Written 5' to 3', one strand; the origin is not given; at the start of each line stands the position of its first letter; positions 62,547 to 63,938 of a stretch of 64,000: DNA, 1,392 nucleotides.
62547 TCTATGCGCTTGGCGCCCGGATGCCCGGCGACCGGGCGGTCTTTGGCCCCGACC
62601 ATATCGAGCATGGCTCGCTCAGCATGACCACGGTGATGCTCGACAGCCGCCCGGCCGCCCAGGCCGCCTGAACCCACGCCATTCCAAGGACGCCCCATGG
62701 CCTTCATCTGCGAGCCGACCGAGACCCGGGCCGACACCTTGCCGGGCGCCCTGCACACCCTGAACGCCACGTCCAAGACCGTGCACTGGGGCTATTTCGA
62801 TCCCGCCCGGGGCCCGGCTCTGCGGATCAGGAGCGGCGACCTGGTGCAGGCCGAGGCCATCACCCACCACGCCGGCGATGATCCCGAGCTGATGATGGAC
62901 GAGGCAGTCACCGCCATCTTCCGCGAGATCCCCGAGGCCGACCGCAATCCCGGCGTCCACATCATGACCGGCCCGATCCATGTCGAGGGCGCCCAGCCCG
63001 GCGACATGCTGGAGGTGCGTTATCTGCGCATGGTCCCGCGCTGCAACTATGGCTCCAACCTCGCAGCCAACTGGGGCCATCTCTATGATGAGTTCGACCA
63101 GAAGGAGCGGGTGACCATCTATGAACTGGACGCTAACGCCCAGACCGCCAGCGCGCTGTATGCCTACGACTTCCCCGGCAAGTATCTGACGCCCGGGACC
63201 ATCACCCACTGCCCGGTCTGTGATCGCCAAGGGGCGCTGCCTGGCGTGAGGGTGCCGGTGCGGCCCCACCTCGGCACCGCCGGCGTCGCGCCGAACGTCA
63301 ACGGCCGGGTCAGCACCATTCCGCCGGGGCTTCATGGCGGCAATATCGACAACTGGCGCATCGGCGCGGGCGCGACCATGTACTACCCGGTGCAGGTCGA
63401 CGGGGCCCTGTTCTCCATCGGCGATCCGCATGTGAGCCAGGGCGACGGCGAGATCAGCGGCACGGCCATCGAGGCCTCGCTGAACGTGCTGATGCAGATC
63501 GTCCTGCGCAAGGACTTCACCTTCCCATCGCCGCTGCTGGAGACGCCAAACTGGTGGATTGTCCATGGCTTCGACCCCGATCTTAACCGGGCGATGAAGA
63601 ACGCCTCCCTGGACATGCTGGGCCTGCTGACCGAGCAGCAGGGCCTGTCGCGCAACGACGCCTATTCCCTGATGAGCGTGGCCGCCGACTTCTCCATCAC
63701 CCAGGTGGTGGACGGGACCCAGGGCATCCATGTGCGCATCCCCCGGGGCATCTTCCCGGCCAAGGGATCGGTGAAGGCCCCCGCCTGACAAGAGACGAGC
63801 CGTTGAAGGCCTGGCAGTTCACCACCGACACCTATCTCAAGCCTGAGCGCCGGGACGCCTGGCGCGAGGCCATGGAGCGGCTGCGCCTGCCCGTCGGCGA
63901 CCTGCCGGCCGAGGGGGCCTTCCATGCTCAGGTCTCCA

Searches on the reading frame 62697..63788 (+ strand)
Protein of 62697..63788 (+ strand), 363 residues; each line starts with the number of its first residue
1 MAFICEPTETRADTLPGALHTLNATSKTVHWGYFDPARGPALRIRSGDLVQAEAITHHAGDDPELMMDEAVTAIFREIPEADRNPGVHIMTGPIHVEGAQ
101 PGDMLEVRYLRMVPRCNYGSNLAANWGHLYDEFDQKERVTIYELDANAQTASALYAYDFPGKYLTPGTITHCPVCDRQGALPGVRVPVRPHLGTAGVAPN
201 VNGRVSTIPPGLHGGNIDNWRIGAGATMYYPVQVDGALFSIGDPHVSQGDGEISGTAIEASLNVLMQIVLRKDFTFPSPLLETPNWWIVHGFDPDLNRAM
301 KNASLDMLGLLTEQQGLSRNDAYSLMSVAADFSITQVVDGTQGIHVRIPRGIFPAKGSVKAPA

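Call 39: search_protein_families(library=ncbifam, proteins=[window:62697-63788:+], max_evalue=0.00001)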
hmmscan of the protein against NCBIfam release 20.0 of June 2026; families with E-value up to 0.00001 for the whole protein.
window:62697-63788:+ (363 aa): 1 family
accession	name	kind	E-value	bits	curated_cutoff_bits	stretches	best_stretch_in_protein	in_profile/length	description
NF045496.1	FormamaseFmdA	equivalog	2.7e-20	72.5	500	1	205-268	212-276/407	formamidase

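Call 95: search_solved_structures(query=window:62697-63788:+, max_evalue=0.001)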
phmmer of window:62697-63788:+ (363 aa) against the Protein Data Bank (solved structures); distinct sequences matched with E-value up to 0.001: 6.
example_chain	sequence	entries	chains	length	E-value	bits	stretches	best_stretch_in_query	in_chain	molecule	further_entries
3b9t_A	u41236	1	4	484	9.7e-77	261.9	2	21-293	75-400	Twin-arginine translocation pathway signal protein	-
2ii1_A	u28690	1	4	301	1.2e-29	106.9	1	182-341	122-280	Acetamidase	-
3tkk_A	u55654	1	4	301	1.3e-29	106.8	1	185-355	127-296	Predicted acetamidase/formamidase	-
2f4l_A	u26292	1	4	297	6.9e-29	104.4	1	182-354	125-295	acetamidase, putative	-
5ubu_A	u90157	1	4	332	7e-24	88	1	186-340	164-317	Putative acetamidase/formamidase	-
2wkn_A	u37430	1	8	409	1.7e-15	60.3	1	205-270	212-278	FORMAMIDASE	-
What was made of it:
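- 62697..63788 (+): FmdA/AmdA-family (acetamidase/formamidase-like) amidase. PDB 3b9t E 1e-76 and acetamidases (call 95).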
